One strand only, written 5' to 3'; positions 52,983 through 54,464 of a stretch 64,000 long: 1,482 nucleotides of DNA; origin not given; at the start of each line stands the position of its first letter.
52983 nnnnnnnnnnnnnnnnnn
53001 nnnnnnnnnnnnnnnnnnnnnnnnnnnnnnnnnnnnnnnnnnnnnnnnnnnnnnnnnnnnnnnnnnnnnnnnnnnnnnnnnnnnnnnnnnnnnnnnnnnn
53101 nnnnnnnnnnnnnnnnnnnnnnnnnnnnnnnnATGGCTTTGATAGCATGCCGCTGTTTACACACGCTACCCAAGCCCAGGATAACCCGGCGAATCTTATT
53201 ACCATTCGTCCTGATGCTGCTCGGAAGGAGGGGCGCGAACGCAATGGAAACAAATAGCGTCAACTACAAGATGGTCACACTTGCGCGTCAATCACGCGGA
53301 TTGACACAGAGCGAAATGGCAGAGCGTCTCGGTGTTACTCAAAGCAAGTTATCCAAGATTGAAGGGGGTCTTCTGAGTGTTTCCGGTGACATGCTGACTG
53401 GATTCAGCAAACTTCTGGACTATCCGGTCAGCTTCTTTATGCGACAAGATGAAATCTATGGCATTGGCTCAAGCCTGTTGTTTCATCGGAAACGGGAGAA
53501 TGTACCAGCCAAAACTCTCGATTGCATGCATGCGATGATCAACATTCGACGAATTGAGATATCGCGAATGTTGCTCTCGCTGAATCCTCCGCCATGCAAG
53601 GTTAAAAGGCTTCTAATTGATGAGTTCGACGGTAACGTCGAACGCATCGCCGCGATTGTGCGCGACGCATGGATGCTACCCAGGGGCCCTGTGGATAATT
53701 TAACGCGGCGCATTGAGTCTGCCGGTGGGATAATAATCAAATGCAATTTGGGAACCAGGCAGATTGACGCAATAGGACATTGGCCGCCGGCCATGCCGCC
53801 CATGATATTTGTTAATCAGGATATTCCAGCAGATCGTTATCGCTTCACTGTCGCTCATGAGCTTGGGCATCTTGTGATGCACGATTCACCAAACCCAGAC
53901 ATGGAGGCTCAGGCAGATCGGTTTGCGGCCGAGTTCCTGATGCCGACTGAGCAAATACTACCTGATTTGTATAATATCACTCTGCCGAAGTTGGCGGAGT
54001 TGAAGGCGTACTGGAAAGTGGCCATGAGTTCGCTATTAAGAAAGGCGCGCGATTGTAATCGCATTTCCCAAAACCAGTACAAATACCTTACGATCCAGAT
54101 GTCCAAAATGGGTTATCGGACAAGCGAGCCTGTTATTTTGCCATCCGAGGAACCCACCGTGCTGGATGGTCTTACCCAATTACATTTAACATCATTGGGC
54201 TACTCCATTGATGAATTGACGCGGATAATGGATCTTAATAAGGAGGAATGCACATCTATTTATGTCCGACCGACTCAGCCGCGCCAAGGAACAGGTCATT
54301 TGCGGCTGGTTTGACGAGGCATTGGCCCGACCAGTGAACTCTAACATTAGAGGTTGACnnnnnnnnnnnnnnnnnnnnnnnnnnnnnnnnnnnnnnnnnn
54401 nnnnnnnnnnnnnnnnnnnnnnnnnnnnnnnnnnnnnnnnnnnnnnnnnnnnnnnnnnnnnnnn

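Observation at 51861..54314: Lower-GC islet: XRE repressor, twin palindromic operators, and a three-gene operon ending in an HTH-ImmA/IrrE metallopeptidase fusion, next to an IS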

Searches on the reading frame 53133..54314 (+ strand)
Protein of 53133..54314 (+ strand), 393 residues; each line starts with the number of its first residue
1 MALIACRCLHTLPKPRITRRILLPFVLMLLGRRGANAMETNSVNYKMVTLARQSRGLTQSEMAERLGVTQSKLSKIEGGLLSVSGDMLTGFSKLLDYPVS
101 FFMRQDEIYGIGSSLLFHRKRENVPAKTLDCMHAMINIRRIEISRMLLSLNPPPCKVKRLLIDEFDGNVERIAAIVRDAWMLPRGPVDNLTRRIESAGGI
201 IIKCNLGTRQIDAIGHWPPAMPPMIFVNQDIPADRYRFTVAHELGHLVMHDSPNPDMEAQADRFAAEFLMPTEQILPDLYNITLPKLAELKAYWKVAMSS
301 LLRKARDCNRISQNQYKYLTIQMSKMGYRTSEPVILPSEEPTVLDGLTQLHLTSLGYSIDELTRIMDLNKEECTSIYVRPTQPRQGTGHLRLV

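Call 4: search_protein_families(library=pfam, proteins=[window:53133-54314:+], max_evalue=0.01)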
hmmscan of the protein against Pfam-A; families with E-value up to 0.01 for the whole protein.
window:53133-54314:+ (393 aa): 5 families
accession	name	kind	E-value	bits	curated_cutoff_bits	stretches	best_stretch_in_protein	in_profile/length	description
PF06114.19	Peptidase_M78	-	4.6e-18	65.6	22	1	201-304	8-121/123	IrrE N-terminal-like domain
PF01381.28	HTH_3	-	7.1e-09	36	23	1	51-101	4-54/55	Helix-turn-helix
PF13560.12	HTH_31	-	2.4e-08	34.6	27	1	51-95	9-54/64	Helix-turn-helix domain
PF12844.13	HTH_19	-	1.7e-06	28.3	30.2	1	46-79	2-35/64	Helix-turn-helix domain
PF13744.12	HTH_37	-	2.8e-05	24.3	27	1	34-80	9-56/80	Helix-turn-helix domain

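Call 5: search_protein_families(library=padloc, proteins=[window:53244-54314:+], max_evalue=0.1)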
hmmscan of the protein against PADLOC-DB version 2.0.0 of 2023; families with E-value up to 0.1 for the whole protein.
window:53244-54314:+ (356 aa): 20 families
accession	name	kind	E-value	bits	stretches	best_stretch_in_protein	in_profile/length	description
PDLC03949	RmrA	-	7.4e-59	197.4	1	7-340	3-333/363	-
PDLC03947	RmrA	-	5.1e-54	181.6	1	6-336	11-357/383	-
PDLC03948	RmrA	-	1.8e-52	176.6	1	13-341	15-361/397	-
PDLC03951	RmrA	-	6e-50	168.4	1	11-339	13-355/400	-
PDLC03952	RmrA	-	7.6e-50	167.9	1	12-339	28-374/395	-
PDLC03954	RmrA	-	9.2e-50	167.6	1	8-340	12-361/380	-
PDLC03944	RmrA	-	1.1e-45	154.4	1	3-307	3-321/384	-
PDLC03946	RmrA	-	1.2e-43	147.2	1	7-337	3-332/357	-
PDLC03955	RmrA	-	4.1e-42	142.7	1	9-340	23-357/371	-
PDLC03953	RmrA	-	2.5e-40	136.8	1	13-312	12-324/373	-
PDLC03950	RmrA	-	2.5e-35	120.2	1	9-339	5-346/369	-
PDLC03943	RmrA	-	5.8e-34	115.7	1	11-334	7-337/370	-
PDLC03956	RmrA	-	7.6e-32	108.8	1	10-310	12-327/399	-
PDLC03945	RmrA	-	7.6e-29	99.1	1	14-327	10-351/394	-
PDLC04141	capP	-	1.4e-15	55.5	1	187-272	55-154/242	capP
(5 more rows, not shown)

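Call 6: search_protein_families(library=phrogs, proteins=[window:53244-54314:+], max_evalue=0.1)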
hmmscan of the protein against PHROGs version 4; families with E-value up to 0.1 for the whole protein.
window:53244-54314:+ (356 aa): 27 families (the best 25 are shown)
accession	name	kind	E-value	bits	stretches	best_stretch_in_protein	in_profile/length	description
phrog_2439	-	transcription regulation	6.1e-77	260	1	4-340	5-351/367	transcriptional regulator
phrog_87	-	other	2.6e-15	57.8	1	174-250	63-146/227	metallo-protease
phrog_1914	-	unknown function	4.7e-10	40.5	1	188-282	83-188/222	-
phrog_8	-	transcription regulation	9.4e-10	39.4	1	8-91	78-150/346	transcriptional regulator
phrog_1373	-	transcription regulation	2.8e-08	34.9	1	9-64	66-121/166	transcriptional regulator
phrog_3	-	transcription regulation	4.7e-07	30.9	1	6-70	88-151/430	transcriptional repressor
phrog_2339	-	DNA, RNA and nucleotide metabolism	9.2e-07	29.8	1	14-64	33-84/98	HTH DNA binding protein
phrog_7241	-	transcription regulation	3.8e-06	28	1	10-59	65-114/122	transcriptional regulator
phrog_2967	-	transcription regulation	0.00012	22.6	1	14-67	18-71/225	transcriptional regulator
phrog_2328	-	transcription regulation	0.00025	21.9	1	12-62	21-71/128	transcriptional repressor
phrog_5823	-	transcription regulation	0.00046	20.4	1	13-63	13-64/404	transcriptional regulator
phrog_6831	-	transcription regulation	0.001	20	1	17-43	16-42/68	transcriptional regulator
phrog_6223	-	transcription regulation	0.0012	19.9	1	10-44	9-42/73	transcriptional repressor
phrog_1516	-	unknown function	0.0027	18.3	1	187-213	75-101/227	-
phrog_9908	-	DNA, RNA and nucleotide metabolism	0.0044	17.2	1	13-48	20-55/282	DNA binding protein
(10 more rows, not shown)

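Call 7: search_protein_families(library=ncbifam, proteins=[window:53244-54314:+], max_evalue=0.1)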
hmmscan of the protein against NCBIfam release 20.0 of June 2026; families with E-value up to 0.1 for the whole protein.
window:53244-54314:+ (356 aa): 19 families
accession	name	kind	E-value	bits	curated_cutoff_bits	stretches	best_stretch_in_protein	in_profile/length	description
NF052239.1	antitox_spr1629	equivalog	1e-27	97.2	335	1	12-334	8-358/377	spr1629 family repressor/antitoxin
TIGR03070.1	couple_hipB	subfamily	4e-05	23.5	71.65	1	11-46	7-42/58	type II toxin-antitoxin system Y4mF family antitoxin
NF007271.0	PRK09726.1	equivalog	0.00025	21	79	1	11-41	17-47/88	type II toxin-antitoxin system antitoxin HipB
NF041951.1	phage_RstR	subfamily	0.00066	19.9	80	1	12-59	8-55/108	RstR family transcriptional repressor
NF007408.0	PRK09943.1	equivalog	0.00081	19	211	1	9-69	10-70/185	HTH-type transcriptional regulator PuuR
NF038139.1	Reg_Aceta_RamB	equivalog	0.00081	18.1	700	1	15-71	11-67/465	acetate metabolism transcriptional regulator RamB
NF047948.1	male_kill_WMK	equivalog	0.0031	17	300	1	15-58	171-214/300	WO male-killing family protein Wmk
TIGR02607.1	antidote_HigA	equivalog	0.0067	16.2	47.7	1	19-67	20-68/81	HigA family addiction module antitoxin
NF041575.1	antitoxPezA_Strep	equivalog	0.0075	16.2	290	1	14-53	9-48/158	type II toxin-antitoxin system antitoxin PezA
TIGR00270.2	TIGR00270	equivalog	0.0089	15.9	110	1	10-45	79-114/159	multiprotein bridging factor aMBF1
TIGR02937.1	sigma70-ECF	superfamily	0.014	15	42.9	1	8-40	122-154/165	sigma-70 family RNA polymerase sigma factor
TIGR03830.1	CxxCG_CxxCG_HTH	subfamily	0.022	14.6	61.8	1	11-47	70-106/127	type II TA system antitoxin MqsA family protein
TIGR02980.1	SigBFG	subfamily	0.035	13.8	234.35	1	9-41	184-216/227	SigB/SigF/SigG family RNA polymerase sigma factor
NF004052.0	PRK05572.1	subfamily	0.037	13.5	311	1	9-44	208-243/252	SigF/SigG family RNA polymerase sporulation sigma factor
NF010465.0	PRK13890.1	equivalog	0.047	13.8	96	1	15-68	14-67/121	conjugal transfer protein TrbA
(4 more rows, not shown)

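Call 71: search_solved_structures(query=window:53244-54311:+, max_evalue=0.001)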
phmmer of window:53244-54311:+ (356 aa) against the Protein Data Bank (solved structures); distinct sequences matched with E-value up to 0.001: 2.
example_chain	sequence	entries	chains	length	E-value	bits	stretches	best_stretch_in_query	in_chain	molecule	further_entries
9sf2_A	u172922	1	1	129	1.8e-05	27.1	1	5-69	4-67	Transcriptional regulator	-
8tac_A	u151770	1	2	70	0.00094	21.4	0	11-58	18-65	DBP48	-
